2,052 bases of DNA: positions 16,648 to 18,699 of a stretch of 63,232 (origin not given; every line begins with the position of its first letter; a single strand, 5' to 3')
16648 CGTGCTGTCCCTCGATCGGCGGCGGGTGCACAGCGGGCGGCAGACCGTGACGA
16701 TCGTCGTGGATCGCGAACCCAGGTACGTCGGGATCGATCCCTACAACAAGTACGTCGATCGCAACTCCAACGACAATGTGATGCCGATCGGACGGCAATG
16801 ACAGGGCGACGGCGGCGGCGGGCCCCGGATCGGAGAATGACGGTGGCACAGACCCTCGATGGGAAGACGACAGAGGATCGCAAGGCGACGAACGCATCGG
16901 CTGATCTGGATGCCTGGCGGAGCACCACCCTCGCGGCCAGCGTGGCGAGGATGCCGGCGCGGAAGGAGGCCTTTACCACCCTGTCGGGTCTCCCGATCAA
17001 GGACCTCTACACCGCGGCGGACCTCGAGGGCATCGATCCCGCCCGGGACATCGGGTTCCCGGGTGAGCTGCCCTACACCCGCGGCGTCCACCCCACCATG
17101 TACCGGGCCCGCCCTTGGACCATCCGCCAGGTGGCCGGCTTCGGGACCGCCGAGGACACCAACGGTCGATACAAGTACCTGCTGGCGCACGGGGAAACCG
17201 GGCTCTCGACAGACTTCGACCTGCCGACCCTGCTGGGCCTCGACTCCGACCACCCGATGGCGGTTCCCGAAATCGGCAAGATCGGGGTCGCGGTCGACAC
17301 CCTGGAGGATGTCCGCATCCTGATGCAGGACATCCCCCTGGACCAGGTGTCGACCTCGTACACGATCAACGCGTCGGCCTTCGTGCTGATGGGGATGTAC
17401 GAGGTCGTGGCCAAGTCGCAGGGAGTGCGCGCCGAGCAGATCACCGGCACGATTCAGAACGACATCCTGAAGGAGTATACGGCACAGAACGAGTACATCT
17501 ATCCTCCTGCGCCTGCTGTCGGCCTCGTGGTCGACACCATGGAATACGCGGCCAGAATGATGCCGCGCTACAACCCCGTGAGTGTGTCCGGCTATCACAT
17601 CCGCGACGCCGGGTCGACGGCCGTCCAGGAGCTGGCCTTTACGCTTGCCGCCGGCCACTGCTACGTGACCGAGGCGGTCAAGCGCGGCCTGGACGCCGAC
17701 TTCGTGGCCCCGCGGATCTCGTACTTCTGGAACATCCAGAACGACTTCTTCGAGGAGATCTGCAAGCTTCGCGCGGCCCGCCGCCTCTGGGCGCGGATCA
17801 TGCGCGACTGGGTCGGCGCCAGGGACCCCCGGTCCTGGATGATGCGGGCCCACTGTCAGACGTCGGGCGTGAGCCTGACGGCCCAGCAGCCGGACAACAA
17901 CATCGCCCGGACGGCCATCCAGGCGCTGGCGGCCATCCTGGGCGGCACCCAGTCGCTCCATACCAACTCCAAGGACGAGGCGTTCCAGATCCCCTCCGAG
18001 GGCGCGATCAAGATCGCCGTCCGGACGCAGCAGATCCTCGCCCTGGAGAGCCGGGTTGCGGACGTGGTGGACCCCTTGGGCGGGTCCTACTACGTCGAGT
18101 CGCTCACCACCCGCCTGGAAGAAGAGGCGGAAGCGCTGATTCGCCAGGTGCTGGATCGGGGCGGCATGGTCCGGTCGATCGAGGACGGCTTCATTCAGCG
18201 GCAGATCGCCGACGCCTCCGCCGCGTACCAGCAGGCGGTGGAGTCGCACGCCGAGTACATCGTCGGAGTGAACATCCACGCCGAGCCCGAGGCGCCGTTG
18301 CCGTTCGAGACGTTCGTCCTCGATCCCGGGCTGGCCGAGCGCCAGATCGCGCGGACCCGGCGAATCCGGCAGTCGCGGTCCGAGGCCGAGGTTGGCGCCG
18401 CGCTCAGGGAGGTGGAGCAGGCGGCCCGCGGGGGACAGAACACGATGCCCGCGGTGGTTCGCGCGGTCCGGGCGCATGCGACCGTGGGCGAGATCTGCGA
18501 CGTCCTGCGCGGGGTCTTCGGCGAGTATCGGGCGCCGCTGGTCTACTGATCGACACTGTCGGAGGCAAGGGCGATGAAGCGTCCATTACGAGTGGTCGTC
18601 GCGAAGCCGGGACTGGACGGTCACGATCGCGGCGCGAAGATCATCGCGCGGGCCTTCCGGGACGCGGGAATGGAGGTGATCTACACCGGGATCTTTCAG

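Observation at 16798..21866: Split B12 acyl-CoA mutase cluster with HCM-like (not MCM-like) pocket residues plus a Kal-like hotdog protein: possible tertiary-carbon (2-hydroxy- or 2-amino-isobutyrate) pathway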

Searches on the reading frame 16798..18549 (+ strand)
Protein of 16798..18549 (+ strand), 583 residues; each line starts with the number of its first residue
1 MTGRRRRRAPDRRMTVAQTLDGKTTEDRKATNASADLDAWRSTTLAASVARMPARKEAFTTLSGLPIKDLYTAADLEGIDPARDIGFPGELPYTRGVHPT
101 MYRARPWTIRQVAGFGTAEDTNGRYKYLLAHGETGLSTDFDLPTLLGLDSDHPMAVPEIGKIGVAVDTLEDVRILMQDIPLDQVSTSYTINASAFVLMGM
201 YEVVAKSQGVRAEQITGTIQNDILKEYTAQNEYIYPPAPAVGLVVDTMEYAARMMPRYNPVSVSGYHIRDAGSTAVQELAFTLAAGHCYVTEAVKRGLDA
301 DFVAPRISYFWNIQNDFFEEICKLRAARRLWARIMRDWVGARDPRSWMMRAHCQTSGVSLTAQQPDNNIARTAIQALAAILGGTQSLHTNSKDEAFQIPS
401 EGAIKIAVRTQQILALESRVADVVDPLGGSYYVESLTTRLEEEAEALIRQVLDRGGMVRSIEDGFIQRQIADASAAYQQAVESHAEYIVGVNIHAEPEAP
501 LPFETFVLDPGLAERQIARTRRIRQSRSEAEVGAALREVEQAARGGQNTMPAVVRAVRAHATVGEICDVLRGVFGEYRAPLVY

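Call 4: search_protein_families(library=pfam, proteins=[window:16798-18549:+])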
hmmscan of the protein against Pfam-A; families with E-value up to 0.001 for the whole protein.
window:16798-18549:+ (583 aa): 1 family
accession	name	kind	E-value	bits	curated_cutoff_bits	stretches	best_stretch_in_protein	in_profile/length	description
PF01642.28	MM_CoA_mutase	-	1.4e-208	694.1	22.1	1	61-575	2-512/512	Methylmalonyl-CoA mutase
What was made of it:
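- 16798..18549 (+): Acyl-CoA mutase large subunit, here called A-type. The pocket is Val112/Asp139/Gln230 in the 583-aa ORF, encoded by codons 17131-17133, 17212-17214 and 17485-17487. I propose it is a 2-aminoisobutyryl-CoA (2,2-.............-CoA) mutase. PF01642, 694 bits (call 4).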

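Call 5: search_protein_families(library=ncbifam, proteins=[window:16798-18549:+])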
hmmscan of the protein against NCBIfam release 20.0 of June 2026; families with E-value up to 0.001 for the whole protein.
window:16798-18549:+ (583 aa): 4 families
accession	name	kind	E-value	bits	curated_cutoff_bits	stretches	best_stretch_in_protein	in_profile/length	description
TIGR00641.1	acid_CoA_mut_N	subfamily_domain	1.4e-211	703.4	303.8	1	59-581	1-526/528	methylmalonyl-CoA mutase N-terminal domain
NF006944.0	PRK09426.1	equivalog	2.8e-188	627.2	876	1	43-580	19-554/721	methylmalonyl-CoA mutase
NF045497.1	IsobCoAmut_IcmF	equivalog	3.9e-82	276.6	1500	2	213-579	706-1074/1076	fused isobutyryl-CoA mutase/GTPase IcmF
TIGR00642.1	mmCoA_mut_beta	equivalog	2e-60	204.7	617.25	1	25-492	11-448/620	methylmalonyl-CoA mutase small subunit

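Call 6: search_solved_structures(query=window:16798-18549:+, show_alignments=3)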
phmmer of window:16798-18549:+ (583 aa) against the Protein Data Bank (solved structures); distinct sequences matched with E-value up to 0.001: 11.
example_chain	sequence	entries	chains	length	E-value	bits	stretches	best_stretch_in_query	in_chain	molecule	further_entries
4r3u_A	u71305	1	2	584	1.5e-180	604.9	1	35-580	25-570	2-hydroxyisobutyryl-CoA mutase large subunit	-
8gju_J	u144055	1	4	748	5.5e-139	467.7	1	60-579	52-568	Methylmalonyl-CoA mutase, mitochondrial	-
2xij_A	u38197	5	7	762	5.9e-139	467.6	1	60-579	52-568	METHYLMALONYL-COA MUTASE, MITOCHONDRIAL | Methylmalonyl-CoA mutase, mitochondrial precursor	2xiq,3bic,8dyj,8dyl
6oxc_A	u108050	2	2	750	6.2e-135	454.3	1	45-580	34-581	Methylmalonyl-CoA mutase large subunit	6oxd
5req_A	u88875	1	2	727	7.5e-129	434.3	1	51-580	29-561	PROTEIN (METHYLMALONYL-COA MUTASE ALPHA-SUBUNIT)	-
1req_A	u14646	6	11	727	7.8e-129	434.2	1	51-580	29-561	METHYLMALONYL-COA MUTASE | PROTEIN (METHYLMALONYL-COA MUTASE)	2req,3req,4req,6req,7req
1e1c_A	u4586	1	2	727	2e-127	429.5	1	51-580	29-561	METHYLMALONYL-COA MUTASE ALPHA CHAIN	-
8ssl_A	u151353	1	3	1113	1.6e-68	235.1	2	212-579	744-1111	Fused isobutyryl-CoA mutase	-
4xc6_A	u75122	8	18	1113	1.6e-68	235.1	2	212-579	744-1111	Isobutyryl-CoA mutase fused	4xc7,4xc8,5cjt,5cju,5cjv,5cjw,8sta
6oxc_B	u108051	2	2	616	3.2e-27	98.8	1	237-496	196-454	Methylmalonyl-CoA mutase small subunit mutA | Methylmalonyl-CoA mutase small subunit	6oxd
1e1c_B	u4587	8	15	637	6.1e-26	94.6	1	61-473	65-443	METHYLMALONYL-COA MUTASE BETA CHAIN | METHYLMALONYL-COA MUTASE | PROTEIN (METHYLMALONYL-COA MUTASE BETA-SUBUNIT)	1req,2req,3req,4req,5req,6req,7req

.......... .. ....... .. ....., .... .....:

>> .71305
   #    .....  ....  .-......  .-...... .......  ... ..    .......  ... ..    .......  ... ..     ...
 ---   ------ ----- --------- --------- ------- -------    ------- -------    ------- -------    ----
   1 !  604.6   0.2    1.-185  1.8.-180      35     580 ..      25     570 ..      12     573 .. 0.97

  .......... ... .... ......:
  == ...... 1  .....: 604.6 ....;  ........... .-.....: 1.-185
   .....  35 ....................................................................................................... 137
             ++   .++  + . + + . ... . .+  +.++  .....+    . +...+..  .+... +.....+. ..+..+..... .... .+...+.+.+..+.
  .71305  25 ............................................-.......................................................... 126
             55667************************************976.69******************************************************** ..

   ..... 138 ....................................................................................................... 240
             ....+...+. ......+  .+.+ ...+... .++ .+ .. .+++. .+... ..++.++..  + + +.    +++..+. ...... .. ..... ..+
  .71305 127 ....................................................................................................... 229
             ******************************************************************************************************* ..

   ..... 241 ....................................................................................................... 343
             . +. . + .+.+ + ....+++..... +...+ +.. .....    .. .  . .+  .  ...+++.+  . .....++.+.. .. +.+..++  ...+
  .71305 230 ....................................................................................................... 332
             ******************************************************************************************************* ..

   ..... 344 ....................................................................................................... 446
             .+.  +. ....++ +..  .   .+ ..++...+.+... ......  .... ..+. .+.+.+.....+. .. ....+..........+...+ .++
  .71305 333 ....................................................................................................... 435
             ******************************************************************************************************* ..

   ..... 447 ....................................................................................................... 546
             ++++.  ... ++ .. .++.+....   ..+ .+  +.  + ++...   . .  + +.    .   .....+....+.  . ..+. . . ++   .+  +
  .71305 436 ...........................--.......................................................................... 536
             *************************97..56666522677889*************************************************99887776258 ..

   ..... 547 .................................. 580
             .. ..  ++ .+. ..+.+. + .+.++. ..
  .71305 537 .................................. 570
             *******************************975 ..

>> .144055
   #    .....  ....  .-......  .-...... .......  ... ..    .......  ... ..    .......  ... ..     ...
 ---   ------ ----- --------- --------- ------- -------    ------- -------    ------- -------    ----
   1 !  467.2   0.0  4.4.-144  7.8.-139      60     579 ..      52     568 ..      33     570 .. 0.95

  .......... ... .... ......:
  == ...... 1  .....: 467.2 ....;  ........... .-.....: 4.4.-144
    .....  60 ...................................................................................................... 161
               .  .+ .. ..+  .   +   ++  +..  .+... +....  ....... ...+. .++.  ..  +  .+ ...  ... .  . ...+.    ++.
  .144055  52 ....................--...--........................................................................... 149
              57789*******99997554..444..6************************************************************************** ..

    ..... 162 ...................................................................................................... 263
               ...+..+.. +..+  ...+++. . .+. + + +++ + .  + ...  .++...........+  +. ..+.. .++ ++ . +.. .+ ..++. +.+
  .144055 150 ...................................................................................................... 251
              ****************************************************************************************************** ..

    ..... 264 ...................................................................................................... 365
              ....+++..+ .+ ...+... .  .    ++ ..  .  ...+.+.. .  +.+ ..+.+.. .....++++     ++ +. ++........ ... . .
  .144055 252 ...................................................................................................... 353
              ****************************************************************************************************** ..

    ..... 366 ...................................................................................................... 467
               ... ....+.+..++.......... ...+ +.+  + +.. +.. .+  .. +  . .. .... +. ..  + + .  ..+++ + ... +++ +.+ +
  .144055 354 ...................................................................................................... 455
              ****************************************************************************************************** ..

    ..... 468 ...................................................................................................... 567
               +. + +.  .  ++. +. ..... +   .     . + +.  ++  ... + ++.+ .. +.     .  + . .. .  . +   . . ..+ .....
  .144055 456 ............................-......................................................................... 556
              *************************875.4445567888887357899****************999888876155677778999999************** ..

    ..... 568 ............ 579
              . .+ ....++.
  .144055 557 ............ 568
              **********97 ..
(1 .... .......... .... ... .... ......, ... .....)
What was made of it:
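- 16798..18549 (+): HcmA 4r3u is the best PDB match (call 6).
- HcmA 4r3u is the best PDB hit, at 605 bits against 468 for MCM (call 6).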
